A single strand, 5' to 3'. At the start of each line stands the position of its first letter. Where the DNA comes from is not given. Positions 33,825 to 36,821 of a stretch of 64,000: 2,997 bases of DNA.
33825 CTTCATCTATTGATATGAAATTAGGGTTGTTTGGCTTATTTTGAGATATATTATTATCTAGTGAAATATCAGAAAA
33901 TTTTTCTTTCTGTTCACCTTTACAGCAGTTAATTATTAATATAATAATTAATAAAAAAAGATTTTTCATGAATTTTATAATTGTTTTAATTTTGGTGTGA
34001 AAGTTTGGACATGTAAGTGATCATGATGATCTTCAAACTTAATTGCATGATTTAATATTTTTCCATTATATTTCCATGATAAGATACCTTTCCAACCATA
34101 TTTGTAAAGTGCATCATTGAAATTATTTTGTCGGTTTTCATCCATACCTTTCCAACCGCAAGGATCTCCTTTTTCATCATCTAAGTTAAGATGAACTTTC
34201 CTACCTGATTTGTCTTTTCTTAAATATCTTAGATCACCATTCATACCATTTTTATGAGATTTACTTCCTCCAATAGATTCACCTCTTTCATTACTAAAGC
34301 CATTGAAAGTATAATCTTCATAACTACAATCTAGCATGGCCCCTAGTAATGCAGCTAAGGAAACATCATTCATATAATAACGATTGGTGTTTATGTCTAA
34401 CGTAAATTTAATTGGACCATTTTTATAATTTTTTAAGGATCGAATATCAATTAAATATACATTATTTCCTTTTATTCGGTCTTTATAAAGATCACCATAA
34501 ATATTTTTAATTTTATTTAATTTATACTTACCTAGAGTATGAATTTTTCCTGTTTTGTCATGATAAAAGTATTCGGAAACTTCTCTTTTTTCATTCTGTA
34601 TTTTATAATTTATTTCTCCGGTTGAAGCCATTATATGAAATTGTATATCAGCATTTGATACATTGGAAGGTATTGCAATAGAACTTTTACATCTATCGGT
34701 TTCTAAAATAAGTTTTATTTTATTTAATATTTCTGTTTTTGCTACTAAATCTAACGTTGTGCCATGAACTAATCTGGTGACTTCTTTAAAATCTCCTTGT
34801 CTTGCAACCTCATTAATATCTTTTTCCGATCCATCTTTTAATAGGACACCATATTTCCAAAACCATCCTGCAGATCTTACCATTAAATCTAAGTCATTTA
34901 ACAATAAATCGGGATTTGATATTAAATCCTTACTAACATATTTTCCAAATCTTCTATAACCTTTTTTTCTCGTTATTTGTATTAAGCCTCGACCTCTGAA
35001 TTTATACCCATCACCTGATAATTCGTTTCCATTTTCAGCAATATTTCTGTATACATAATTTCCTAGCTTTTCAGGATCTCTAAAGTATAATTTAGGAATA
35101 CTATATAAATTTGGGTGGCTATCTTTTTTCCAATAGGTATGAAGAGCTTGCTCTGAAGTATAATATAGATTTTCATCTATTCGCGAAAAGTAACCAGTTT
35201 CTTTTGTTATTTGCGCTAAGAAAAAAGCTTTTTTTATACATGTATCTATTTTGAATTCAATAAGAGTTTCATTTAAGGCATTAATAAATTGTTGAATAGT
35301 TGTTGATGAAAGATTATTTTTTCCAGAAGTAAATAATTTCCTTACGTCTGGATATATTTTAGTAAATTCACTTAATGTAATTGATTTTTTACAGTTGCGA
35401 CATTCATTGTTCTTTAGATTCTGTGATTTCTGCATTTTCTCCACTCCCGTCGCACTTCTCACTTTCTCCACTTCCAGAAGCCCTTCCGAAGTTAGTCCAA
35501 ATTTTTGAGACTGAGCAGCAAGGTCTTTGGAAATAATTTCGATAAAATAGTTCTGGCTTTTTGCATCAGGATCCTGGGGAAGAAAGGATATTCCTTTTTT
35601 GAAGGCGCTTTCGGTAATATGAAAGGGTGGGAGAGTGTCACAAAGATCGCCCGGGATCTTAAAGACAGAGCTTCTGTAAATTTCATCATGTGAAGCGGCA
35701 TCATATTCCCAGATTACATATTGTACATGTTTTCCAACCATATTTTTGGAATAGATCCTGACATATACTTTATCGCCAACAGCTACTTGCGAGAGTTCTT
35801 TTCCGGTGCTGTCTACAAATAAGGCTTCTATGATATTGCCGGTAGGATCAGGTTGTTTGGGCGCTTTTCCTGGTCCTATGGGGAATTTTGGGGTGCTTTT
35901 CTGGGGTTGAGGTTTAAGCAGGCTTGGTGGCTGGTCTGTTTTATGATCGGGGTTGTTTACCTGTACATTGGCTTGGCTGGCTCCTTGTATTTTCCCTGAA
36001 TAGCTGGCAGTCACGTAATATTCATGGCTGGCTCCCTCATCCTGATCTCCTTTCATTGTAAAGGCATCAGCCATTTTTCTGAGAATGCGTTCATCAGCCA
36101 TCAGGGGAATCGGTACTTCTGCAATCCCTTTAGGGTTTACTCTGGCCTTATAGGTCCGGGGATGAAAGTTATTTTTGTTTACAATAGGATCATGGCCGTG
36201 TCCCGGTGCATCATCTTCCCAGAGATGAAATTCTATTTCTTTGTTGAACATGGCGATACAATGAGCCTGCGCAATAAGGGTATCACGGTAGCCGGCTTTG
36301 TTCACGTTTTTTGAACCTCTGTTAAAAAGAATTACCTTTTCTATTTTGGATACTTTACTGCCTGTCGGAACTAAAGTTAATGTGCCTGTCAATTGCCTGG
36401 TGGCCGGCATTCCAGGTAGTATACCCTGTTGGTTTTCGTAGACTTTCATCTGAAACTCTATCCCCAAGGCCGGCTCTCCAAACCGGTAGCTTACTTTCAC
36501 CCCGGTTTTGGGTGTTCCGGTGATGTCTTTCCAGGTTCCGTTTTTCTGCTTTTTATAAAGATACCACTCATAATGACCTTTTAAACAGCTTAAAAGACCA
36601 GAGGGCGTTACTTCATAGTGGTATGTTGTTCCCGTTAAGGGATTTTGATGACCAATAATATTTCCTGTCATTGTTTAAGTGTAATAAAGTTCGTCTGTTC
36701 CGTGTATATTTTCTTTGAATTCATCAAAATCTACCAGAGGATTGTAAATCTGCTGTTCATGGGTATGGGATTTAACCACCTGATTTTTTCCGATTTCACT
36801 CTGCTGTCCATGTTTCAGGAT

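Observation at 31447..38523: Stand-alone LysM / LysM-DUF4280 / effector / triple-lipoprotein antibacterial cassette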

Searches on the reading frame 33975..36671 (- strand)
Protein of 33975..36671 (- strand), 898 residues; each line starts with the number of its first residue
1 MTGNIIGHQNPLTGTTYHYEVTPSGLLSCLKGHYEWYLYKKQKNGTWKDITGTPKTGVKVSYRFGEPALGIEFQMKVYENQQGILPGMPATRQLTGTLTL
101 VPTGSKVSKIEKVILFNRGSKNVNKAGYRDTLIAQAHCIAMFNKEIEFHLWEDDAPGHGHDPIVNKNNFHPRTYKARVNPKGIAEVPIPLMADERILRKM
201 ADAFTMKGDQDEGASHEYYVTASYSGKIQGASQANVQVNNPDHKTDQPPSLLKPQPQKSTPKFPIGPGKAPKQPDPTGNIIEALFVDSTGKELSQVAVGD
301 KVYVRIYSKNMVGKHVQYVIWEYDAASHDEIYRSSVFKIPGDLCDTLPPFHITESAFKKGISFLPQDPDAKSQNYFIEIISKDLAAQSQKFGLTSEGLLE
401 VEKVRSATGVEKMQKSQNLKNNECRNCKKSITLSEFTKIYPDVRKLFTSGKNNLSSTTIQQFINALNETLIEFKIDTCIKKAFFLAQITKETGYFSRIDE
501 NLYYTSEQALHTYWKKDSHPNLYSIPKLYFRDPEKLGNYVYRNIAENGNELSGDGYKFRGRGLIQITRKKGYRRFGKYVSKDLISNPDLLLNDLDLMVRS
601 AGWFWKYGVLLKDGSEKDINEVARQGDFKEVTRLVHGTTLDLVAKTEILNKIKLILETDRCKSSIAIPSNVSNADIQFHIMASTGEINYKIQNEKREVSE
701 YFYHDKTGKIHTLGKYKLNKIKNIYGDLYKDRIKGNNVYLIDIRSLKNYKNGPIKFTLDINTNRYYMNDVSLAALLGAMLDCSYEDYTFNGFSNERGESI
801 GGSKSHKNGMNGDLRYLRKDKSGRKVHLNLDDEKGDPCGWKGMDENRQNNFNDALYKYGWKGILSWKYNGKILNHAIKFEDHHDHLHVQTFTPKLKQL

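Call 3: search_protein_families(library=pfam, proteins=[window:33975-36671:-], max_evalue=0.1)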
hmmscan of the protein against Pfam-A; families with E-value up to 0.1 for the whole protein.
window:33975-36671:- (898 aa): 1 family
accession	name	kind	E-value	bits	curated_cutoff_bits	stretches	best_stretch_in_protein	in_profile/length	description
PF00182.24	Glyco_hydro_19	-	5.6e-08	33.3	25.5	1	553-606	102-155/232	Chitinase class I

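Call 4: search_protein_families(library=ncbifam, proteins=[window:33975-36671:-], max_evalue=0.1)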
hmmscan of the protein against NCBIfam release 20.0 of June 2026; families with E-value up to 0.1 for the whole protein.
window:33975-36671:- (898 aa): 0 families

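Call 5: search_solved_structures(query=window:33975-36671:-, max_evalue=1, show_alignments=2)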
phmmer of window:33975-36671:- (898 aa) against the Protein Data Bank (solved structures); distinct sequences matched with E-value up to 1: 41.
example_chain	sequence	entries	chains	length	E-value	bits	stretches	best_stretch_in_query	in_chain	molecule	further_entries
9eoi_A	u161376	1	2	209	8.3e-22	80.2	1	461-638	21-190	Putative lytic enzyme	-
9ms6_A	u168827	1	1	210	2.4e-19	72.1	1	480-651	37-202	PWe1 endolysin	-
8xcl_A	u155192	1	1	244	4.3e-16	61.3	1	519-658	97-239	EF-hand domain-containing protein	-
8p8e_AAA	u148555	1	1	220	1.4e-15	59.7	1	462-607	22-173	Glycoside hydrolase family protein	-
4ok7_A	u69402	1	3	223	3.2e-14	55.1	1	467-607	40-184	Endolysin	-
7r6s_A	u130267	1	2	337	5.2e-10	41.2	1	473-622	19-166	Putative bacteriophage protein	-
9ms7_A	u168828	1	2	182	5.3e-09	37.9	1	544-651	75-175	PWe2 endolysin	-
1dxj_A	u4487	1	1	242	4.8e-06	28.1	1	555-606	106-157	CLASS II CHITINASE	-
3w3e_A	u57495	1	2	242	4.8e-06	28.1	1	553-606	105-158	Cotyledoneous yieldin-like protein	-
9hnv_A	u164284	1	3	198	4.9e-06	28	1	540-638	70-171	N-acetylmuramoyl-L-alanine amidase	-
4tx7_A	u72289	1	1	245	9.6e-06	27.1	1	554-607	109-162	Class I chitinase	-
1cns_A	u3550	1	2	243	1.1e-05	26.9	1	554-608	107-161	CHITINASE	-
2dkv_A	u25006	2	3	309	1.7e-05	26.3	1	554-606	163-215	chitinase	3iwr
9hqw_A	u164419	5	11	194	1.7e-05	26.2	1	542-642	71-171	Endolysin A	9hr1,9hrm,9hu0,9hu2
9hnu_B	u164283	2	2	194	1.7e-05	26.2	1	542-642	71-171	Endolysin A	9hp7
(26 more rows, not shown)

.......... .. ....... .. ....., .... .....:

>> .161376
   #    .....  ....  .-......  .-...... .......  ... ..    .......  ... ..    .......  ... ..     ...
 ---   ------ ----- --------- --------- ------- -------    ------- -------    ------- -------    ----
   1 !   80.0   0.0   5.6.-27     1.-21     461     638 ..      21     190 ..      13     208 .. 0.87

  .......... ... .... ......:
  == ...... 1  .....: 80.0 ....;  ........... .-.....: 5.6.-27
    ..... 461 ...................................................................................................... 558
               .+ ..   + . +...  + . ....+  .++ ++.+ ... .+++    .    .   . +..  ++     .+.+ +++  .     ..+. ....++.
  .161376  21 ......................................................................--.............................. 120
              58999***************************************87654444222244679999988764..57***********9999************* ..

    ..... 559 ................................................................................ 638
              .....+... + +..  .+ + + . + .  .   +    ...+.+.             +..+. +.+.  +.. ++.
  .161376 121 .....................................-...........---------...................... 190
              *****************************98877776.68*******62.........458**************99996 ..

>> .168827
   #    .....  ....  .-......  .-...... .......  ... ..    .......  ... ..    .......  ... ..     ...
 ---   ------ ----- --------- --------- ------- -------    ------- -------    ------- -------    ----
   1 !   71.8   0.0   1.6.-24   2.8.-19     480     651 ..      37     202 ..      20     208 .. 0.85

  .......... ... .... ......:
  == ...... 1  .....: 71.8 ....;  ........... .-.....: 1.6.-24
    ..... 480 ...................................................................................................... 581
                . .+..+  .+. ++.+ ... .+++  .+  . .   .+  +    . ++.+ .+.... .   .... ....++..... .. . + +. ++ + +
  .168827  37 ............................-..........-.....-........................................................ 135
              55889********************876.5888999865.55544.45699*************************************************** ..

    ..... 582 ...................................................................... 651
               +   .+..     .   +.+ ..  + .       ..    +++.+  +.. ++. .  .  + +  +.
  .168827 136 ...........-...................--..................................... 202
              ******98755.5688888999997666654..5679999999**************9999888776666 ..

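Call 44: find_homologous_proteins(query=window:33975-36671:-, region=1-898)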
Query window:33975-36671:-, residues 1-898 (898 aa): 171 proteins with E <= 0.001 among 7803 candidates; the best 120 are listed.
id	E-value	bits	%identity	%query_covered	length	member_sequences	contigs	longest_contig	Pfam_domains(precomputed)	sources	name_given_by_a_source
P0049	0.0e+0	2095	100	100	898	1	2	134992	PF00182.25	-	-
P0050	0.0e+0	1602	75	100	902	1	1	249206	PF00182.25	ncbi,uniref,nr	ncbi:Predicted chitinase [Chryseobacterium rhizoplanae]|uniref:Predicted chitinase n=1 Tax=Chryseoba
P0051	4.7e-228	778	65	54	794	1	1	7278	PF00182.25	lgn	-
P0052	1.6e-222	759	59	64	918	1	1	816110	PF01551.30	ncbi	ncbi:peptidoglycan DD-metalloendopeptidase family protein [Chryseobacterium sp. M5A1_1a]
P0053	2.0e-218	746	51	75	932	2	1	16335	PF01551.30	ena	-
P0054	7.3e-218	744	64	53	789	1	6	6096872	PF00182.25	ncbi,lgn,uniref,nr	ncbi:glycoside hydrolase family 19 protein [Flavobacterium johnsoniae]|uniref:Glycoside hydrolase fa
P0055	1.1e-217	743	57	68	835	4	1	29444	PF00182.25,PF18925.6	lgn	-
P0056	2.8e-216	739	49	69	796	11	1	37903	-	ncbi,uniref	ncbi:MAG: glycoside hydrolase family 19 protein [Flavobacterium sp.]|uniref:glycoside hydrolase fami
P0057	3.1e-216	739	63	55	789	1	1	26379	PF00182.25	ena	-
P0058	1.7e-215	736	63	53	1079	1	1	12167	PF00182.25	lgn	-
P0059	5.2e-215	734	44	100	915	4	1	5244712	-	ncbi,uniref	ncbi:hypothetical protein [Chryseobacterium sp. R2ACT005]|uniref:hypothetical protein n=1 Tax=Chryse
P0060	5.7e-215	734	64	54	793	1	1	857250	PF00182.25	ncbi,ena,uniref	ncbi:glycoside hydrolase family 19 protein [Flavobacterium sp.]|uniref:glycoside hydrolase family 19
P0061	7.0e-215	734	56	67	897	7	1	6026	PF01551.30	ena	-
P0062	5.5e-214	731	52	78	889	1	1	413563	-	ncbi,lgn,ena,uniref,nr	ncbi:hypothetical protein [Chryseobacterium sp.]|uniref:glycoside hydrolase family 19 protein n=1 Ta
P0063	1.7e-212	726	51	78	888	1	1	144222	-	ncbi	ncbi:glycoside hydrolase family 19 protein [Chryseobacterium cucumeris]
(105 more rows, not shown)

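Call 46: find_encoding_contigs(protein=P0054, flank=10000, max_places=2)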
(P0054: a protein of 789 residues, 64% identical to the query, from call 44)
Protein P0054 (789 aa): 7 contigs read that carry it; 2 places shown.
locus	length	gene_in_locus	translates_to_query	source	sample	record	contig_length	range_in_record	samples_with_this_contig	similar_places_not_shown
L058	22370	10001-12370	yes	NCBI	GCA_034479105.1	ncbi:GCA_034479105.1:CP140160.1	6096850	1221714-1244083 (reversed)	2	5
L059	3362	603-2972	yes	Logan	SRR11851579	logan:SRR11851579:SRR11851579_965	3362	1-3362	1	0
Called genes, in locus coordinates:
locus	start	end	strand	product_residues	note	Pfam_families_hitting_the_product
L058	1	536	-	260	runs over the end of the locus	PF00081:Sod_Fe_N, PF02777:Sod_Fe_C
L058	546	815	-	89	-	PF00887:ACBP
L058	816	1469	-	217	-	PF02666:PS_Dcarbxylase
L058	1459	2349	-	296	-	PF01148:CTP_transf_1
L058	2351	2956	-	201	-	PF02589:LUD_dom (faint)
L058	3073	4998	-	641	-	PF06480:FtsH_ext (weak), PF00004:AAA, PF20720:nSTAND3 (weak), PF17862:AAA_lid_3, PF01434:Peptidase_M41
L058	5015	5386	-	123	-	PF02410:RsfS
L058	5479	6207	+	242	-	PF03099:BPL_LplA_LipB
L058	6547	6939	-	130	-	-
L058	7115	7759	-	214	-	PF00156:Pribosyltran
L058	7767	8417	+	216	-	PF00293:NUDIX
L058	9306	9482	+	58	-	-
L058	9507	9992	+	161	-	PF14107:DUF4280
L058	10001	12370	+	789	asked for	PF00182:Glyco_hydro_19 (weak)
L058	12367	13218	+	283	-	-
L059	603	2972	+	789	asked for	PF00182:Glyco_hydro_19 (weak)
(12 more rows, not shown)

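Call 47: find_encoding_contigs(protein=P0050, flank=10000, max_places=2)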
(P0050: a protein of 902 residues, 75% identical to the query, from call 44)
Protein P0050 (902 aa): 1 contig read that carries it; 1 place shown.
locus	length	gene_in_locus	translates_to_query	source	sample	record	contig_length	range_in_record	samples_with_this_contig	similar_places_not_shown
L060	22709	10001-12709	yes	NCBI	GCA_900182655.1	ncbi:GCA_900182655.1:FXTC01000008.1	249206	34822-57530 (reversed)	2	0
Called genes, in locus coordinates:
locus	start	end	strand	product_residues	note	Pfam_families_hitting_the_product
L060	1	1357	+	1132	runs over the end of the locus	PF00704:Glyco_hydro_18, PF01522:Polysacc_deac_1, PF13506:Glyco_transf_21, PF00535:Glycos_transf_2, PF10111:Glyco_tranf_2_2, PF13641:Glyco_tranf_2_3, PF03142:Chitin_synth_2, PF13632:Glyco_trans_2_3, +1 more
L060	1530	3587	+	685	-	PF05649:Peptidase_M13_N, PF01431:Peptidase_M13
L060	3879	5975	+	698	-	PF05649:Peptidase_M13_N, PF01431:Peptidase_M13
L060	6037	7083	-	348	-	-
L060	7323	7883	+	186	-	-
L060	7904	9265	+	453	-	PF17541:TssC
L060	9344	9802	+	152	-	-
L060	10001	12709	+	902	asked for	PF00182:Glyco_hydro_19 (weak)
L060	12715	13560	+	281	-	-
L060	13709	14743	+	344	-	PF00730:HhH-GPD, PF00633:HHH (weak), PF10576:EndIII_4Fe-2S (weak), PF14815:NUDIX_4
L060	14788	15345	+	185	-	PF25593:GldD_lipo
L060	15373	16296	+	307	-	PF00294:PfkB, PF08543:Phos_pyr_kin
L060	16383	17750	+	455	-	PF13145:Rotamase_2 (weak), PF13616:Rotamase_3, PF00639:Rotamase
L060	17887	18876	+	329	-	PF00478:IMPDH, PF03060:NMO, PF05690:ThiG (weak), PF01070:FMN_dh (weak)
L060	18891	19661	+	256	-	PF12146:Hydrolase_4, PF00561:Abhydrolase_1, PF00975:Thioesterase (weak), PF12697:Abhydrolase_6, PF00756:Esterase (weak), PF00326:Peptidase_S9 (faint)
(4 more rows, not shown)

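Call 62: search_solved_structures(query=A3, max_evalue=1, show_alignments=0)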
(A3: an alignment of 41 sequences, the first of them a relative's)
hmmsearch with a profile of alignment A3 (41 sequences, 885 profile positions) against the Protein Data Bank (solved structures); distinct sequences matched with E-value up to 1: 39.
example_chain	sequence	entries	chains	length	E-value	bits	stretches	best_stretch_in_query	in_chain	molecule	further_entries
4ok7_A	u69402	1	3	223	1.8e-29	106.1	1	453-652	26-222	Endolysin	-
8xcl_A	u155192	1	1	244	9.2e-29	103.8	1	452-654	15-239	EF-hand domain-containing protein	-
9eoi_A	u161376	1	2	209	2.2e-27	99.2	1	462-652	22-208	Putative lytic enzyme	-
9ms6_A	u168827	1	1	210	1.8e-25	92.9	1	464-650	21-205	PWe1 endolysin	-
8p8e_AAA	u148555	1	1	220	2.2e-24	89.3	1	461-640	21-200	Glycoside hydrolase family protein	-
9ms7_A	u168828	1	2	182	8e-21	77.5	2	541-652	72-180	PWe2 endolysin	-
7r6s_A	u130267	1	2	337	4.5e-16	61.8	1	470-653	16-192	Putative bacteriophage protein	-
9hnv_A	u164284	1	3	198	6.8e-11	44.6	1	538-636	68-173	N-acetylmuramoyl-L-alanine amidase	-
9hqw_A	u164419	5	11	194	2.6e-08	36.1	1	530-646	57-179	Endolysin A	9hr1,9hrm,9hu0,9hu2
9hnu_B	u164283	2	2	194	3.1e-08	35.8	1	529-646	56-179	Endolysin A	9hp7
2cjl_A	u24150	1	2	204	3.1e-07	32.5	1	552-651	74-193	SECRETED CHITINASE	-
5h7t_A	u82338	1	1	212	8e-07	31.2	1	517-654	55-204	Class IV chitinase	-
1wvv_A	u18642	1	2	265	1.3e-06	30.4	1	533-652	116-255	chitinase C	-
1wvu_A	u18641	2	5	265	1.5e-06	30.3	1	535-652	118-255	chitinase C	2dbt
7f88_A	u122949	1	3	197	3e-06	29.3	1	550-636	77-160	Chitinase A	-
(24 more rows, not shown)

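Call 70: predict_structure(alignment_id=A3)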
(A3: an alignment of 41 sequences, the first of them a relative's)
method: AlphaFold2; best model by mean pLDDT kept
length: 898 residues; sequences in the alignment: 41
mean_pLDDT: 75.6   pTM: 0.38
mean pLDDT of the five models: 75.6, 74.1, 70.9, 70.7, 68.6
residues with pLDDT >= 90: 233; 70-90: 383; 50-70: 169; < 50: 113
segments of 3 or more residues with pLDDT < 50: 26-30, 156-159, 206-210, 246-278, 325-327, 360-370, 384-387, 392-422, 662-671
pLDDT, mean of each block of 10 residues (from residue 1): 72 85 56 83 80 87 77 87 59 85 70 78 76 79 74 57 57 70 77 65 51 72 67 72 50 32 29 38 70 61 73 72 56 73 72 60 45 62 51 38 35 29 66 93 87 87 96 89 94 87 86 82 92 91 85 88 85 91 91 93 83 75 82 83 87 81 43 84 92 88 89 94 84 86 94 92 91 97 94 87 79 90 78 53 88 96 86 84 86 91
secondary structure, 60 per line:
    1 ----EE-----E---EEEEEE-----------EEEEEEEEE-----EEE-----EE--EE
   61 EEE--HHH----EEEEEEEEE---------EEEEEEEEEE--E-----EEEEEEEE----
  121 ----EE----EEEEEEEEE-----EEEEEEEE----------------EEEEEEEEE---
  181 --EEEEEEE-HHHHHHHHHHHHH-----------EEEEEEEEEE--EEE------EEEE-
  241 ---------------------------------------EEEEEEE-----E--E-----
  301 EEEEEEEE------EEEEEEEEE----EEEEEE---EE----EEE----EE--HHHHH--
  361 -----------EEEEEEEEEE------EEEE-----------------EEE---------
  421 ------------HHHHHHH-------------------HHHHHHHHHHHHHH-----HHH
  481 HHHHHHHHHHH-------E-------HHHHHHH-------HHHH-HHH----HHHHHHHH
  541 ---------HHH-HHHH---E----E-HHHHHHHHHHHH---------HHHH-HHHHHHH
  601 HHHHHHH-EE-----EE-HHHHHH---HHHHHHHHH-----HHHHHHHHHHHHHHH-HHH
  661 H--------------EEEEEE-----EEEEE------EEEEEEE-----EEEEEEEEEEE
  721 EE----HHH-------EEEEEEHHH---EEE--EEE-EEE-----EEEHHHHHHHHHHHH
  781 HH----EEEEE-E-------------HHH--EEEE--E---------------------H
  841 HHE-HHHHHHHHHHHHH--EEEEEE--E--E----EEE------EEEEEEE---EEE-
elements in order (helices of 4 or more, strands of 3 or more residues): E16-21 E33-41 E47-49 E59-63 E73-81 E91-100 E109-116 E131-139 E145-152 E169-177 E183-189 H191-203 E215-224 E227-229 E236-239 E280-286 E301-308 E315-323 E328-333 E343-345 H354-358 E372-381 E388-391 E409-411 H433-439 H459-472 H478-491 H507-513 H521-524 H533-540 H554-557 H568-579 H589-592 H594-607 H619-624 H628-636 H642-656 H658-661 E676-681 E687-691 E698-704 E710-722 E737-742 E749-751 E754-756 E758-760 E766-768 H769-782 E787-791 E812-815 H845-857 E860-865 E876-878 E885-891 E895-897

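Call 72: fold_search(model_id=the predicted structure, library=pdb)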
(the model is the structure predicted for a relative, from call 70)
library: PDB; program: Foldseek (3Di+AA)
matches with E <= 10: 1984; with E <= 0.001: 237
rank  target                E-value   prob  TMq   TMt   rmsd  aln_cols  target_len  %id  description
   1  9eoi_A                2.1e-13  1.00  0.21  0.82   3.4       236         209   29  Crystal structure of the GH19 endolysin from Pseudomonas aeruginosa (released 2025-02-19)
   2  8xcl                  3.6e-11  1.00  0.20  0.68   5.2       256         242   28  Character of TseP: a dual functional effector of type VI secretion system (released 2025-04-23)
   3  8p8e_AAA              4.0e-10  1.00  0.21  0.76   4.4       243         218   23  Crystal structure of endolysin gp46 from Pseudomonas aeruginosa bacteriophage vB_PaeM_KTN6 (released 2024-05-08)
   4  9jdh                  4.4e-10  1.00  0.12  0.26  22.5       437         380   10  Crystal structure of the T6SS effector BtaeB-NTD from Bacteroides fragilis (released 2025-09-03)
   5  9ms6                  7.1e-10  1.00  0.19  0.83   4.6       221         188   24  Crystal structure of a putative phage endolysin identified from a metagenomic survey of Prosser, Washington soil (PWe1) (released 2025-05-21)
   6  4ok7_A                1.0e-09  1.00  0.19  0.70   4.1       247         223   22  Structure of bacteriophage SPN1S endolysin from Salmonella typhimurium (released 2014-03-19)
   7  9u61_C                2.4e-08  1.00  0.10  0.14  18.3       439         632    8  CP/MBL pathways C3 convertase C4b2a and C3 complex (released 2026-01-14)
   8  9jg8_C                3.7e-08  1.00  0.17  0.50  11.9       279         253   12  Structure of cargo complex (BtpeA-BtaeB-BtapC) bound to the VgrG spike from the Type VI secretion system (released 2025-09-10)
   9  3pvm_A                3.9e-08  1.00  0.09  0.07  17.3       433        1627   10  Structure of Complement C5 in Complex with CVF (released 2011-01-19)
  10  8ayh_C                4.8e-08  1.00  0.09  0.12  17.1       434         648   10  Structure of Complement C5 in Complex with small molecule inhibitor and CVF (released 2022-12-21)
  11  8coe_C                5.6e-08  1.00  0.10  0.12  17.2       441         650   11  complement C5 in complex with the LCP0195 nanobody (released 2024-01-03)
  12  7ad6_B                6.9e-08  1.00  0.10  0.13  17.0       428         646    9  Crystal structure of human complement C5 in complex with the K92 bovine knob domain peptide. (released 2021-03-10)
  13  3prx_A                6.9e-08  1.00  0.09  0.07  16.9       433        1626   10  Structure of Complement C5 in Complex with CVF and SSL7 (released 2011-01-19)
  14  9qk2_F                7.7e-08  1.00  0.10  0.13  18.5       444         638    7  Structure of the Complement classical and lectin pathway C3 convertase in complex with substrate C3 (released 2025-12-24)
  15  8b0f_A                8.2e-08  1.00  0.14  0.11  23.9       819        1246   10  CryoEM structure of C5b8-CD59 (released 2023-02-22)
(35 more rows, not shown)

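Call 85: fold_search(model_id=the predicted structure, library=viral)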
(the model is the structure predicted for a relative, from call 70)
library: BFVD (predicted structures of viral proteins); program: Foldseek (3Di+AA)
matches with E <= 10: 977; with E <= 0.001: 167
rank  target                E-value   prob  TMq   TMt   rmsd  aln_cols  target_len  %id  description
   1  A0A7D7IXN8            4.3e-14  1.00  0.21  0.25  25.3       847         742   13  (no name in the UniProt tables at hand)
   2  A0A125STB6            3.3e-13  1.00  0.21  0.36   9.8       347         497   22  (no name in the UniProt tables at hand)
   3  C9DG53                1.0e-12  1.00  0.22  0.33  14.9       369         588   22  Gp5 baseplate hub subunit and tail lysozyme [Delftia phage PhiW-14]
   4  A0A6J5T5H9            2.5e-12  1.00  0.20  0.65   8.1       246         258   28  COG3179 Predicted chitinase [uncultured Caudovirales phage]
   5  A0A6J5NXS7            1.5e-11  1.00  0.20  0.85   3.4       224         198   28  COG3179 Predicted chitinase [uncultured Caudovirales phage]
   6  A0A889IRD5            3.4e-11  1.00  0.21  0.81   3.3       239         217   26  (no name in the UniProt tables at hand)
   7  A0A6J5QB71            1.3e-10  1.00  0.19  0.76   4.5       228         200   26  COG3179 Predicted chitinase [uncultured Caudovirales phage]
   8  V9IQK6                1.7e-10  1.00  0.16  0.47   3.5       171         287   35  Phage lytic enzyme [Stenotrophomonas phage Smp131]
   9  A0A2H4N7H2            2.7e-10  1.00  0.19  0.30  28.6       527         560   18  (no name in the UniProt tables at hand)
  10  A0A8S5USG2            3.0e-10  1.00  0.19  0.61   3.9       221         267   28  Putative chitinase [Myoviridae sp. ctijX18]
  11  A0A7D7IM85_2          3.3e-10  1.00  0.20  0.17  22.7       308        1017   22  (no name in the UniProt tables at hand)
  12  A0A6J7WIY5            1.0e-09  1.00  0.20  0.60  23.1       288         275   19  COG3179 Predicted chitinase [uncultured Caudovirales phage]
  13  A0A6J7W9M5            1.1e-09  1.00  0.21  0.74   7.2       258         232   21  COG3179 Predicted chitinase [uncultured Caudovirales phage]
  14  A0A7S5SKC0            2.0e-09  1.00  0.12  0.12  24.1       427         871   10  (no name in the UniProt tables at hand)
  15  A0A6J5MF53            2.2e-09  1.00  0.18  0.38  24.6       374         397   20  Peptidase M15A, C-terminal [uncultured Caudovirales phage]
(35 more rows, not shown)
